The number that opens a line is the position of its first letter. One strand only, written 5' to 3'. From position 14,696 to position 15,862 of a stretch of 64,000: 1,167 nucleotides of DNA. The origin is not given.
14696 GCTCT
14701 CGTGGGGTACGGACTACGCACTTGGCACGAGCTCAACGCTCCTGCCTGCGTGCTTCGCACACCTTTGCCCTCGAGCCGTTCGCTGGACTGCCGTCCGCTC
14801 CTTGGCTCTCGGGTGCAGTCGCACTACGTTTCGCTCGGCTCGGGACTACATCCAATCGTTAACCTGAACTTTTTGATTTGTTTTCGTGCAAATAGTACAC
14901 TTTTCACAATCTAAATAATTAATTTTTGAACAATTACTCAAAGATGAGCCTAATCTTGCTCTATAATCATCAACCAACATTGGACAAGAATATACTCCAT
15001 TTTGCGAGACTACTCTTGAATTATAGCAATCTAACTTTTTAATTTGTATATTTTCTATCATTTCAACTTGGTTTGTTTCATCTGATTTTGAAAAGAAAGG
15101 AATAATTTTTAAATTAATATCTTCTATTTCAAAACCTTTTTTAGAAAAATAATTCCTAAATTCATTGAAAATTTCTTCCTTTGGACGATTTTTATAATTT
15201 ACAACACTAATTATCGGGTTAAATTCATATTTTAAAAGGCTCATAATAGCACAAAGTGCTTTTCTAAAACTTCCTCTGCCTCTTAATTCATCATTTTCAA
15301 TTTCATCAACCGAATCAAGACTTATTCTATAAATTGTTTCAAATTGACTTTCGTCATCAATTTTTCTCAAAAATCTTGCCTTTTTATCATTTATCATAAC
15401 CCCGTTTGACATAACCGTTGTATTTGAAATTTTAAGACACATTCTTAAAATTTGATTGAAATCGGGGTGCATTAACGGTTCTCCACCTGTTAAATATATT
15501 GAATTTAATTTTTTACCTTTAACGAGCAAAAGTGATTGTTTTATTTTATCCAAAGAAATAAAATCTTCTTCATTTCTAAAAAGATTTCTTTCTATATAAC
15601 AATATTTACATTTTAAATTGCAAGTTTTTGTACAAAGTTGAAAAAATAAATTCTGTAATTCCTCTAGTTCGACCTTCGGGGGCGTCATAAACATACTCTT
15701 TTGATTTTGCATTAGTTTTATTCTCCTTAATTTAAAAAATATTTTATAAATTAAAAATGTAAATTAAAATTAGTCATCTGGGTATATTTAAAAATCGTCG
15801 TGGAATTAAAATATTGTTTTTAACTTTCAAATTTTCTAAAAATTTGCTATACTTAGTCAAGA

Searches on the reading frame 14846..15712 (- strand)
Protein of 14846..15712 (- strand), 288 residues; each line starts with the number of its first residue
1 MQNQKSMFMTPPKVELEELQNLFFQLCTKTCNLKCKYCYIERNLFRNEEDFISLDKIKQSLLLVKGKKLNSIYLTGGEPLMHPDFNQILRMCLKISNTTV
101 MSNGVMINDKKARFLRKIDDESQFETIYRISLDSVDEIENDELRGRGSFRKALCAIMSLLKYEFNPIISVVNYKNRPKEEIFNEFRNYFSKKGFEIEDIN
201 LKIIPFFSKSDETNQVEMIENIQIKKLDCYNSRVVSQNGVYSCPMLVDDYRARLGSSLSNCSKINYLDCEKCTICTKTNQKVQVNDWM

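Call 14: search_protein_families(library=pfam, proteins=[window:14846-15712:-])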
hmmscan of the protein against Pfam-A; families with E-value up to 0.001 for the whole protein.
window:14846-15712:- (288 aa): 2 families
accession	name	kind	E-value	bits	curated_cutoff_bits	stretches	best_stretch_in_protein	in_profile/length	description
PF04055.27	Radical_SAM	-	1.6e-19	71.2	29.5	1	28-169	4-144/166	Radical SAM superfamily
PF13353.11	Fer4_12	-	8.5e-08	33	22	1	27-108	11-90/137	4Fe-4S single cluster domain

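Call 15: find_encoding_contigs(protein=window:14846-15712:-, flank=4000, max_places=10)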
Protein window:14846-15712:- (288 aa): 9 contigs read that carry it; 5 places shown.
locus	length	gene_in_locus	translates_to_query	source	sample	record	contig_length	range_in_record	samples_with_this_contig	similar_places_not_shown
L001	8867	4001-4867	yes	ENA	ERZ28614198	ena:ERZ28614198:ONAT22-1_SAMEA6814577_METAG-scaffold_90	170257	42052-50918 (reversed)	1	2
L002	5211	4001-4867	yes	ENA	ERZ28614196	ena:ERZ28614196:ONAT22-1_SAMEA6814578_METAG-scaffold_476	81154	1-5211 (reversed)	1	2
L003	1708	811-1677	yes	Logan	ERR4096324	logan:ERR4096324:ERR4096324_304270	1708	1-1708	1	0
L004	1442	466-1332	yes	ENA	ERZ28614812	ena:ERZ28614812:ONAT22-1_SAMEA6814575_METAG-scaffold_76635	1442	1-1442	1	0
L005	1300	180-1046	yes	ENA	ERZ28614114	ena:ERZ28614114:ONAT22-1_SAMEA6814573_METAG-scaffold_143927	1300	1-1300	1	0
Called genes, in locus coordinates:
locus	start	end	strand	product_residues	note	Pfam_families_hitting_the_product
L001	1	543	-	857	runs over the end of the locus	PF02861:Clp_N, PF23569:NBD_SMAX1, PF00004:AAA, PF17871:AAA_lid_9, PF00004:AAA, PF07724:AAA_2, PF07728:AAA_5, PF10431:ClpB_D2-small, +7 more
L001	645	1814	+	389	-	PF01520:Amidase_3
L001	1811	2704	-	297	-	-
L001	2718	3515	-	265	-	PF02649:GCHY-1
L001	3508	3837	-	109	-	-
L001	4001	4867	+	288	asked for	PF04055:Radical_SAM, PF13353:Fer4_12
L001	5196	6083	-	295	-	PF04166:PdxA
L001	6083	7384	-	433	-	PF07005:SBD_N, PF17042:NBD_C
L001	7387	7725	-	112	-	PF00436:SSB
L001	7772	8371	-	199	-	-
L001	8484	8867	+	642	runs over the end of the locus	PF12895:ANAPC3 (weak), PF14559:TPR_19 (weak), PF12895:ANAPC3 (weak), PF23914:TPR_CcmH_CycH (weak), PF13424:TPR_12 (weak), PF00515:TPR_1, PF07719:TPR_2 (weak), PF13181:TPR_8 (weak), +14 more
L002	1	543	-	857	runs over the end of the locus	PF02861:Clp_N, PF23569:NBD_SMAX1, PF00004:AAA, PF17871:AAA_lid_9, PF00004:AAA, PF07724:AAA_2, PF07728:AAA_5, PF10431:ClpB_D2-small, +7 more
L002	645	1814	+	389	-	PF01520:Amidase_3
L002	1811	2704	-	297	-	-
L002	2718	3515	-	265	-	PF02649:GCHY-1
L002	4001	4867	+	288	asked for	PF04055:Radical_SAM, PF13353:Fer4_12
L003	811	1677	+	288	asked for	PF04055:Radical_SAM, PF13353:Fer4_12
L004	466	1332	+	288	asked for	PF04055:Radical_SAM, PF13353:Fer4_12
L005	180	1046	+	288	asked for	PF04055:Radical_SAM, PF13353:Fer4_12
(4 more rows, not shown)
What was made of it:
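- On CRISPR array: Neighbours are housekeeping genes (calls 14, 15).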

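Call 18: find_homologous_proteins(query=window:14846-15712:-, max_evalue=1e-20)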
Query window:14846-15712:- (288 aa): 495 proteins with E <= 1e-20 among 2309 candidates; the best 120 are listed.
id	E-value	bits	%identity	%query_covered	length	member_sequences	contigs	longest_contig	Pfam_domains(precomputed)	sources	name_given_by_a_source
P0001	2.3e-187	639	99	100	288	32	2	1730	PF04055.28,PF13353.12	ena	-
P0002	2.6e-167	573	88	100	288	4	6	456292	PF04055.28,PF13353.12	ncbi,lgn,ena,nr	ncbi:MAG: radical SAM protein [Candidatus Gastranaerophilales bacterium]|nr:radical SAM protein [Can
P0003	1.8e-166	570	85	100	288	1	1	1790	PF04055.28,PF13353.12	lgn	-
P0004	3.2e-163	560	85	100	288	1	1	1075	PF04055.28,PF13353.12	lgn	-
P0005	3.2e-162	556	85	100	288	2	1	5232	PF04055.28,PF13353.12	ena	-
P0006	8.1e-162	555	85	100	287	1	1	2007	PF04055.28,PF13353.12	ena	-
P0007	1.7e-161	554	84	100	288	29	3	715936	PF04055.28,PF13353.12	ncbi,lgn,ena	-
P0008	5.3e-161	553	83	100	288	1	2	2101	PF04055.28,PF13353.12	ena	-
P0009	1.3e-160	551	83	100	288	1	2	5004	PF04055.28,PF13353.12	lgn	-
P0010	1.2e-159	548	82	100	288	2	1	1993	PF04055.28,PF13353.12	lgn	-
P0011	3.5e-156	537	82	100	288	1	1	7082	PF04055.28,PF13353.12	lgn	-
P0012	6.1e-155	533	80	100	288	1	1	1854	PF04055.28,PF13353.12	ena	-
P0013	2.3e-154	531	79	100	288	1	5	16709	PF04055.28,PF13353.12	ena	-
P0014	1.4e-153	528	78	100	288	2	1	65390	PF04055.28,PF13353.12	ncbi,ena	-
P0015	2.3e-153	527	79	100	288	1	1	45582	PF04055.28,PF13353.12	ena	-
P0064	1.2e-144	499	76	100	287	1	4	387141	PF04055.28,PF13353.12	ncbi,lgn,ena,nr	ncbi:MAG: radical SAM protein [Candidatus Gastranaerophilales bacterium]|nr:radical SAM protein [Can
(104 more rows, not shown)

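Call 19: find_encoding_contigs(protein=P0002, flank=3000, max_places=3)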
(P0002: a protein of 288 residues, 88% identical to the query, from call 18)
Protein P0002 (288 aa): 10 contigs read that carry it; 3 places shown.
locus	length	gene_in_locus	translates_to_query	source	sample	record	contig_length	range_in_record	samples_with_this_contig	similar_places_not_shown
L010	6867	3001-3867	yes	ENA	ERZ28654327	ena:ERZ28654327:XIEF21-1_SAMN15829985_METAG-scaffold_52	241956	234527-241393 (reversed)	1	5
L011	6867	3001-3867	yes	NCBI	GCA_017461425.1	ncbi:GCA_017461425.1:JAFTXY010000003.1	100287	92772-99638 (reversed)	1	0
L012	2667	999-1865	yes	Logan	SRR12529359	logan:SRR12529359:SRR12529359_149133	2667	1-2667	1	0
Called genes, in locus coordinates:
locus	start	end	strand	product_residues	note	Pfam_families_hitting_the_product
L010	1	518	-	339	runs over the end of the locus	-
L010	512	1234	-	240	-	PF21722:Gly_rich_2 (weak)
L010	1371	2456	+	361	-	-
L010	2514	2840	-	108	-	-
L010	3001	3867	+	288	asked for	PF04055:Radical_SAM, PF13353:Fer4_12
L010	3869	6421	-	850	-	PF00580:UvrD-helicase, PF13245:AAA_19, PF13604:AAA_30 (faint), PF13361:UvrD_C, PF13538:UvrD_C_2 (faint)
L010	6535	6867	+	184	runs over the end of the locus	PF02481:DNA_processg_A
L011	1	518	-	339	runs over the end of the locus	-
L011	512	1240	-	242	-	PF21722:Gly_rich_2 (weak)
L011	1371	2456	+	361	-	-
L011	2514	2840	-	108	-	-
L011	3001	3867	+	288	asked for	PF04055:Radical_SAM, PF13353:Fer4_12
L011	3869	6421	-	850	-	PF00580:UvrD-helicase, PF13245:AAA_19, PF13604:AAA_30 (faint), PF13361:UvrD_C, PF13538:UvrD_C_2 (faint)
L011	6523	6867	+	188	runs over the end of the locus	PF02481:DNA_processg_A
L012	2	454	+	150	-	?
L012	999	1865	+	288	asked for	PF04055:Radical_SAM, PF13353:Fer4_12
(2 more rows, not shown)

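Call 20: find_encoding_contigs(protein=P0007, flank=3000, max_places=3)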
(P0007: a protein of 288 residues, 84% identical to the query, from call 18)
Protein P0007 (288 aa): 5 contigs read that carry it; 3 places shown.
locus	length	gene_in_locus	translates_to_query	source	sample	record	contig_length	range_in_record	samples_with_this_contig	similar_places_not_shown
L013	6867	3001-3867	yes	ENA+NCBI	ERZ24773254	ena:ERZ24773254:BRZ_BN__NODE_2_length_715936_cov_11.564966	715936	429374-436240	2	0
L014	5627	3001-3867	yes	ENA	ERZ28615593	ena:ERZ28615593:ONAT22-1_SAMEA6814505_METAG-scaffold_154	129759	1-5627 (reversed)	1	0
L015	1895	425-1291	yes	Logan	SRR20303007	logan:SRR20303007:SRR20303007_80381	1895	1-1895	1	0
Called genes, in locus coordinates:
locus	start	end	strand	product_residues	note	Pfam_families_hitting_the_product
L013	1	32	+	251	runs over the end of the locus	-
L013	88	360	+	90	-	PF12637:TSCPD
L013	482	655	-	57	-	-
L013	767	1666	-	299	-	-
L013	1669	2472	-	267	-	PF02649:GCHY-1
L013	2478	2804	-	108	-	-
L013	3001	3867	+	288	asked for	PF04055:Radical_SAM, PF13353:Fer4_12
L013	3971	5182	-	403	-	PF07562:NCD3G (faint), PF07699:Ephrin_rec_like, PF07603:Lcl_C (weak)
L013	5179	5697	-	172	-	-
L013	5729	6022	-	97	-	-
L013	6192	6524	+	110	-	PF13560:HTH_31 (weak), PF01381:HTH_3, PF12844:HTH_19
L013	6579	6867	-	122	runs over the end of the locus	-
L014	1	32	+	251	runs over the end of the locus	-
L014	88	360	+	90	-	PF12637:TSCPD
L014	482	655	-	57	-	-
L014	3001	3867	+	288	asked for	PF04055:Radical_SAM, PF13353:Fer4_12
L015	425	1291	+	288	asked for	PF04055:Radical_SAM, PF13353:Fer4_12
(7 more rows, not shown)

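Call 21: find_encoding_contigs(protein=P0064, flank=3000, max_places=3)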
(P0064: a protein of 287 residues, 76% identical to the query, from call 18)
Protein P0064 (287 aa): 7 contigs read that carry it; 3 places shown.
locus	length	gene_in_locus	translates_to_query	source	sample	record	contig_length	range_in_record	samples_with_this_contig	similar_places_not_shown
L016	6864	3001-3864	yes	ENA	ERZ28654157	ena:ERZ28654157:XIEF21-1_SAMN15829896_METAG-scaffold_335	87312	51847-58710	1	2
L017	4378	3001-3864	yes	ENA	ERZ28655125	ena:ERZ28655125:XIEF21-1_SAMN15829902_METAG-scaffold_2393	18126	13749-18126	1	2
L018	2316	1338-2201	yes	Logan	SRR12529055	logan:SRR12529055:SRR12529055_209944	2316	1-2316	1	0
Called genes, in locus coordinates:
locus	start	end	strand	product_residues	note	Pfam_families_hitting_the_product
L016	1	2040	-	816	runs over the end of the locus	PF02518:HATPase_c, PF00204:DNA_gyraseB, PF01751:Toprim, PF00986:DNA_gyraseB_C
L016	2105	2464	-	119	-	-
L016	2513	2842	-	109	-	-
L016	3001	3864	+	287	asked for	PF04055:Radical_SAM, PF13353:Fer4_12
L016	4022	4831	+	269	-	-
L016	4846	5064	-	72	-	-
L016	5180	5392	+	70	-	-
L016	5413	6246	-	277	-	PF07669:Eco57I (faint), PF01135:PCMT (weak), PF05175:MTS, PF06325:PrmA (weak), PF13847:Methyltransf_31, PF08241:Methyltransf_11 (weak), PF08242:Methyltransf_12 (weak), PF13649:Methyltransf_25, +1 more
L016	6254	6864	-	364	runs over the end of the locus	PF02463:SMC_N, PF00005:ABC_tran, PF13304:AAA_21 (faint)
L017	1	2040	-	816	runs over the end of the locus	PF02518:HATPase_c, PF00204:DNA_gyraseB, PF01751:Toprim, PF00986:DNA_gyraseB_C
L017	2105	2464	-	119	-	-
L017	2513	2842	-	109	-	-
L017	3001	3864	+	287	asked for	PF04055:Radical_SAM, PF13353:Fer4_12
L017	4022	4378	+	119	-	?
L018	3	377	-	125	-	?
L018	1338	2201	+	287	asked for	PF04055:Radical_SAM, PF13353:Fer4_12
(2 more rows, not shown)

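Call 35: find_encoding_contigs(protein=P0005, flank=3000, max_places=4)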
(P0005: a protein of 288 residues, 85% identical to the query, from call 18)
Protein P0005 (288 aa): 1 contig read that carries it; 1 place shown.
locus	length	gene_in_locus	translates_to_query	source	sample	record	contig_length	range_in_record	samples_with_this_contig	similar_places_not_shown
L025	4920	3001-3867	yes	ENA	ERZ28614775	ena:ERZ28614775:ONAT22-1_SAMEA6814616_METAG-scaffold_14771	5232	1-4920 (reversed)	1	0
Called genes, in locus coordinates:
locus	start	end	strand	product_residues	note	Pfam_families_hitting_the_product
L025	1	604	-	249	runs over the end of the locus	PF00557:Peptidase_M24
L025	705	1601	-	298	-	-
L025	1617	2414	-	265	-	PF02649:GCHY-1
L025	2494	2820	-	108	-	-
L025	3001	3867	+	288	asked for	PF04055:Radical_SAM, PF13353:Fer4_12 (weak)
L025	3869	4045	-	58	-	-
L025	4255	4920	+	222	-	?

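Call 36: find_encoding_contigs(protein=P0011, flank=3000, max_places=4)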
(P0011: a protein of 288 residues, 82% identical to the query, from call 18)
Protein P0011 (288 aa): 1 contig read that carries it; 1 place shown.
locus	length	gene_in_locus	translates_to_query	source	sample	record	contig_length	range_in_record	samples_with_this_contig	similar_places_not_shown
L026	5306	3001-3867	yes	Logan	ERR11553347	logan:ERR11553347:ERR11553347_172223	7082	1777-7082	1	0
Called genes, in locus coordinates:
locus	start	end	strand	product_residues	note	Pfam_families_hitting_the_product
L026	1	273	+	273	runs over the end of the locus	PF02463:SMC_N (weak), PF00005:ABC_tran, PF13304:AAA_21 (faint)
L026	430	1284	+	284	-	PF01226:Form_Nir_trans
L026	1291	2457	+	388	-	PF07396:Porin_O_P (weak)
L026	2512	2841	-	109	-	-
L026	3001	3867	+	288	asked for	PF04055:Radical_SAM, PF13353:Fer4_12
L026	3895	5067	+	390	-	PF01520:Amidase_3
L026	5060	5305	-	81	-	?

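Call 42: find_encoding_contigs(protein=P0001, flank=3000, max_places=10)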
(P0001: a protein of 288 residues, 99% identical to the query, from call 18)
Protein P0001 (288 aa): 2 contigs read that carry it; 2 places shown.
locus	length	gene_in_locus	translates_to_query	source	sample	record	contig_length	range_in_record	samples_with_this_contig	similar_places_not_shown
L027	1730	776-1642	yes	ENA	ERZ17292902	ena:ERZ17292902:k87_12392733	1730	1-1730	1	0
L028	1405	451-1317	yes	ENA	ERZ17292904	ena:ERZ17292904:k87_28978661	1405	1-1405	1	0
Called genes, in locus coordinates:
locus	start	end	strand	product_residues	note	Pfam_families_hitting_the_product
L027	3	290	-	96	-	?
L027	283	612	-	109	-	-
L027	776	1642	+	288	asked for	PF04055:Radical_SAM, PF13353:Fer4_12 (weak)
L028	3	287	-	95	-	?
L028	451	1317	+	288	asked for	PF04055:Radical_SAM, PF13353:Fer4_12 (weak)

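Call 43: list_cluster_members(proteins=[window:14846-15712:-])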
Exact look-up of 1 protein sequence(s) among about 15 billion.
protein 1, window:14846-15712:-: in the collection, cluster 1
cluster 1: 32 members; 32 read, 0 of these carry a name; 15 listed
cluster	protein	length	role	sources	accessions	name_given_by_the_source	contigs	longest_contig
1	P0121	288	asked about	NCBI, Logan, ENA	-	-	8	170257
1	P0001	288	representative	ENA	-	-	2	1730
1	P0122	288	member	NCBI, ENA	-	-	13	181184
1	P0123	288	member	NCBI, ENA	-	-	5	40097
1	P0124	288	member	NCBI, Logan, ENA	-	-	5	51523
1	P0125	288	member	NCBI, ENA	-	-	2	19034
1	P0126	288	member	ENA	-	-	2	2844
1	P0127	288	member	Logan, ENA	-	-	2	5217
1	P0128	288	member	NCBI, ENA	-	-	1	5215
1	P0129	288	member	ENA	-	-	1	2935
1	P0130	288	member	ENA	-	-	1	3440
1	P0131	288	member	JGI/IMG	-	-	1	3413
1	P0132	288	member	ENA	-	-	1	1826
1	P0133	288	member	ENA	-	-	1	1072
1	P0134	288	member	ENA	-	-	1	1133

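Call 45: find_encoding_contigs(protein=P0122, flank=2500, max_places=10)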
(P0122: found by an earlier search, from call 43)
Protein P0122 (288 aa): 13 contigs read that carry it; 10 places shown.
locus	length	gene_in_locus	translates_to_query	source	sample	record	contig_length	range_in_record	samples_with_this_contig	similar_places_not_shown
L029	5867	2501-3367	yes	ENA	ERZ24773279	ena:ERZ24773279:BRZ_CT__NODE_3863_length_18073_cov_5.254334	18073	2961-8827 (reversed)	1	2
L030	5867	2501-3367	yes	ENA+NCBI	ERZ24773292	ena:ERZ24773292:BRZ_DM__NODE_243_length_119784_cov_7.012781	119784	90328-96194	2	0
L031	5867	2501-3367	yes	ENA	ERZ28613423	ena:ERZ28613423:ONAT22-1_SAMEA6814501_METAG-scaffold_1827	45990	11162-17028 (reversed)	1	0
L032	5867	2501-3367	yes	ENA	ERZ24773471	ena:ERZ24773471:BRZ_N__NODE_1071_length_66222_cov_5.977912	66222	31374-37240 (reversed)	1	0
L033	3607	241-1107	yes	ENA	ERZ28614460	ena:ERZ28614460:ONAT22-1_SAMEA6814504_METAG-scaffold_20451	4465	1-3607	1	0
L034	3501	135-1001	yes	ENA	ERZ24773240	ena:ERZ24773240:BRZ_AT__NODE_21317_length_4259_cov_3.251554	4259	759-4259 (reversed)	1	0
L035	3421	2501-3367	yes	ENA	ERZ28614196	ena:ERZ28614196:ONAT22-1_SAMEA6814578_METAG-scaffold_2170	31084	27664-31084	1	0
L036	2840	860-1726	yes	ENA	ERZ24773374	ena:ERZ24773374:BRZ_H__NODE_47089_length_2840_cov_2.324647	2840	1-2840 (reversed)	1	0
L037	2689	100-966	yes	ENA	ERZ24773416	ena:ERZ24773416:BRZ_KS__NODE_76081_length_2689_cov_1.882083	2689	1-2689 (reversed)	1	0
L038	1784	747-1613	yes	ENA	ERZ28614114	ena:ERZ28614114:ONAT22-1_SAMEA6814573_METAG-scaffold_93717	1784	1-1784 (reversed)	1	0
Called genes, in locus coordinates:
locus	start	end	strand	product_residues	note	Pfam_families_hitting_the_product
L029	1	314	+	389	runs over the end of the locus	PF01520:Amidase_3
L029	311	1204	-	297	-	-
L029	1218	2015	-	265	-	PF02649:GCHY-1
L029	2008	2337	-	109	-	-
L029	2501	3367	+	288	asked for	PF04055:Radical_SAM, PF13353:Fer4_12 (weak)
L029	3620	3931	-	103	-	PF12844:HTH_19, PF13443:HTH_26 (faint), PF01381:HTH_3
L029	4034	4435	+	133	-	PF13146:TRL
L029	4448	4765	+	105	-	PF13146:TRL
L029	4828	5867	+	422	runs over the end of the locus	PF00919:UPF0004, PF04055:Radical_SAM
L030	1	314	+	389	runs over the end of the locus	PF01520:Amidase_3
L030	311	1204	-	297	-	-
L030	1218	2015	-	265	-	PF02649:GCHY-1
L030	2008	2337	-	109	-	-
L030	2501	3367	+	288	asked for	PF04055:Radical_SAM, PF13353:Fer4_12 (weak)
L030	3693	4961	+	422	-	PF00919:UPF0004, PF04055:Radical_SAM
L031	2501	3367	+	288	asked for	PF04055:Radical_SAM, PF13353:Fer4_12 (weak)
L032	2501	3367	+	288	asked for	PF04055:Radical_SAM, PF13353:Fer4_12 (weak)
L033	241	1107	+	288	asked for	PF04055:Radical_SAM, PF13353:Fer4_12 (weak)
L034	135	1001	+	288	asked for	PF04055:Radical_SAM, PF13353:Fer4_12 (weak)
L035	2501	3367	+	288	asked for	PF04055:Radical_SAM, PF13353:Fer4_12 (weak)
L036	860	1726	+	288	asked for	PF04055:Radical_SAM, PF13353:Fer4_12 (weak)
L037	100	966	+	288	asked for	PF04055:Radical_SAM, PF13353:Fer4_12 (weak)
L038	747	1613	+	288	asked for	PF04055:Radical_SAM, PF13353:Fer4_12 (weak)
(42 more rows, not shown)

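Call 48: find_encoding_contigs(protein=P0124, flank=2500, max_places=10)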
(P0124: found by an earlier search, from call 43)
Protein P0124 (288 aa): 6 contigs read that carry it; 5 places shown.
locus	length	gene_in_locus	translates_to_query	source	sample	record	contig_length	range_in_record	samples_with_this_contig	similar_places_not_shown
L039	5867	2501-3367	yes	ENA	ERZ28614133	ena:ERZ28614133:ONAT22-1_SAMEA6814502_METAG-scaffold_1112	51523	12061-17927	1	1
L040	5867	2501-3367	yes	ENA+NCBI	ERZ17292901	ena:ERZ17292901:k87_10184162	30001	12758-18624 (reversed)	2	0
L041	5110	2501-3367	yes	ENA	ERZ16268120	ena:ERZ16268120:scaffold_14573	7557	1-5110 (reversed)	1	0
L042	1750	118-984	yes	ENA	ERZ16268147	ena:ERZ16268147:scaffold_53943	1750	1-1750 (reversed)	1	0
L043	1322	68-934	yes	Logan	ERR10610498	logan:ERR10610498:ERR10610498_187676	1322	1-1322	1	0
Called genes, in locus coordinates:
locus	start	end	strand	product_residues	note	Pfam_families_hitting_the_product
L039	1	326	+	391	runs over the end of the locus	PF01520:Amidase_3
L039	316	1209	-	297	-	-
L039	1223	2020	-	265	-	PF02649:GCHY-1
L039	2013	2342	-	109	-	-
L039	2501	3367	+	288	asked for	PF04055:Radical_SAM, PF13353:Fer4_12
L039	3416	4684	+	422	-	PF00919:UPF0004, PF04055:Radical_SAM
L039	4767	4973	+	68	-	-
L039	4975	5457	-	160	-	-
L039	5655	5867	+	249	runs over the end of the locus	-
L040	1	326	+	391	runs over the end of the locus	PF01520:Amidase_3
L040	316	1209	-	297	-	-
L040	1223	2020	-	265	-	PF02649:GCHY-1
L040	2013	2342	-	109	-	-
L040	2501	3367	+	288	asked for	PF04055:Radical_SAM, PF13353:Fer4_12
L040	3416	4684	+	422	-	PF00919:UPF0004, PF04055:Radical_SAM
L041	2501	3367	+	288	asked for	PF04055:Radical_SAM, PF13353:Fer4_12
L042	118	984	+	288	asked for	PF04055:Radical_SAM, PF13353:Fer4_12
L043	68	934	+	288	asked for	PF04055:Radical_SAM, PF13353:Fer4_12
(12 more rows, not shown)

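Call 49: find_encoding_contigs(protein=P0125, flank=2500, max_places=10)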
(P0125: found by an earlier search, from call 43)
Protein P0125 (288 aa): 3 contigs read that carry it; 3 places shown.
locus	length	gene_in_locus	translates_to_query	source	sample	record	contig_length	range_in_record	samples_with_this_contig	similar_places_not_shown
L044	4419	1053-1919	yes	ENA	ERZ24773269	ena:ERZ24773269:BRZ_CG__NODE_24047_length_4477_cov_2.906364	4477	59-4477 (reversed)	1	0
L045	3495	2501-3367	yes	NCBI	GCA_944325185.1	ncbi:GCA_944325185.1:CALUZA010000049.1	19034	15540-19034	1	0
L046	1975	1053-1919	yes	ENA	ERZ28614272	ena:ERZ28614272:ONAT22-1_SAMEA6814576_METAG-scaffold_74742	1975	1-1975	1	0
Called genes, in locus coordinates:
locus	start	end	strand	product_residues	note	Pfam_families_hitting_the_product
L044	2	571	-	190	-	?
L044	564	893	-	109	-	-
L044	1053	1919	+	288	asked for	PF04055:Radical_SAM, PF13353:Fer4_12 (weak)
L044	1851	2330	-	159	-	-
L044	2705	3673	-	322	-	-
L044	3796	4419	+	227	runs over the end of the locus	?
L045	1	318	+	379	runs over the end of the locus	PF01520:Amidase_3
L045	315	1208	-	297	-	-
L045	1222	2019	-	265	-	PF02649:GCHY-1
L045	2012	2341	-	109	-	-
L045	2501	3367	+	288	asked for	PF04055:Radical_SAM, PF13353:Fer4_12 (weak)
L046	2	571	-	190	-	?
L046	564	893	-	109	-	-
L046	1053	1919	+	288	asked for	PF04055:Radical_SAM, PF13353:Fer4_12 (weak)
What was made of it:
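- Closest known: Pneumococcal BOX elements. Same: Here a 159-aa ORF was called on the L044 array (call 49).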

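Call 52: search_protein_families(library=ncbifam, proteins=[window:14846-15712:-], max_evalue=0.01)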
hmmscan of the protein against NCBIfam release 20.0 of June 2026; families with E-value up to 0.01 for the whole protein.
window:14846-15712:- (288 aa): 58 families (the best 25 are shown)
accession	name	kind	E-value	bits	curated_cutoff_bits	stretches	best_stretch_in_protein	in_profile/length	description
NF049973.1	radical_Rv1681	equivalog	5.7e-24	84.7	380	1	30-204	81-249/326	Rv1681 family radical SAM protein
NF050035.1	rSAM_WgK_link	exception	3.8e-20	72.2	650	1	27-172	15-155/367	radical SAM/SPASM peptide maturase WgkB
TIGR02666.1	moaA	equivalog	2.9e-19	69.2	284.05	1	28-218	17-209/336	GTP 3',8-cyclase MoaA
TIGR04251.1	SCM_rSAM_ScmF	equivalog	9.2e-19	68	400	1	19-176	3-159/353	SynChlorMet cassette radical SAM/SPASM protein ScmF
TIGR02668.1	moaA_archaeal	equivalog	1.9e-15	56.7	325.25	1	27-244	16-231/303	GTP 3',8-cyclase MoaA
TIGR04167.1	rSAM_SeCys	equivalog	3.6e-15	56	300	1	18-160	6-144/303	arsenosugar biosynthesis radical SAM (seleno)protein ArsS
TIGR04054.1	rSAM_NirJ1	equivalog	5.4e-15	54.9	650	1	27-159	42-169/387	putative heme d1 biosynthesis radical SAM protein NirJ1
NF001199.0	PRK00164.2-1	equivalog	1.2e-14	54.2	231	1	27-226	18-208/308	GTP 3',8-cyclase MoaA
TIGR03962.1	mycofact_rSAM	equivalog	2.8e-14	53.1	265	1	28-175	19-162/339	mycofactocin radical SAM maturase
NF038283.1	viperin_w_prok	equivalog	4.3e-14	52.3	180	1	28-153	9-134/281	viperin family antiviral radical SAM protein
NF012164.0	AlbA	equivalog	6.1e-14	51.3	850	1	28-160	120-247/442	subtilosin maturase AlbA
TIGR04051.1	rSAM_NirJ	equivalog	1.9e-13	50.1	515.45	1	28-159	9-135/354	heme d1 biosynthesis radical SAM protein NirJ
TIGR04250.1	SCM_rSAM_ScmE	equivalog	2.7e-13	49.5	400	1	28-171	10-149/358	SynChlorMet cassette radical SAM/SPASM protein ScmE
NF045574.1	sacti_mat_StsB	exception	7.2e-13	48.2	625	1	17-187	93-257/466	StsB family radical SAM/SPASM domain sactipeptide maturase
TIGR04133.1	rSAM_w_lipo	hypoth_equivalog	8.6e-13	47.9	425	1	13-218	17-216/350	TIGR04133 family radical SAM/SPASM protein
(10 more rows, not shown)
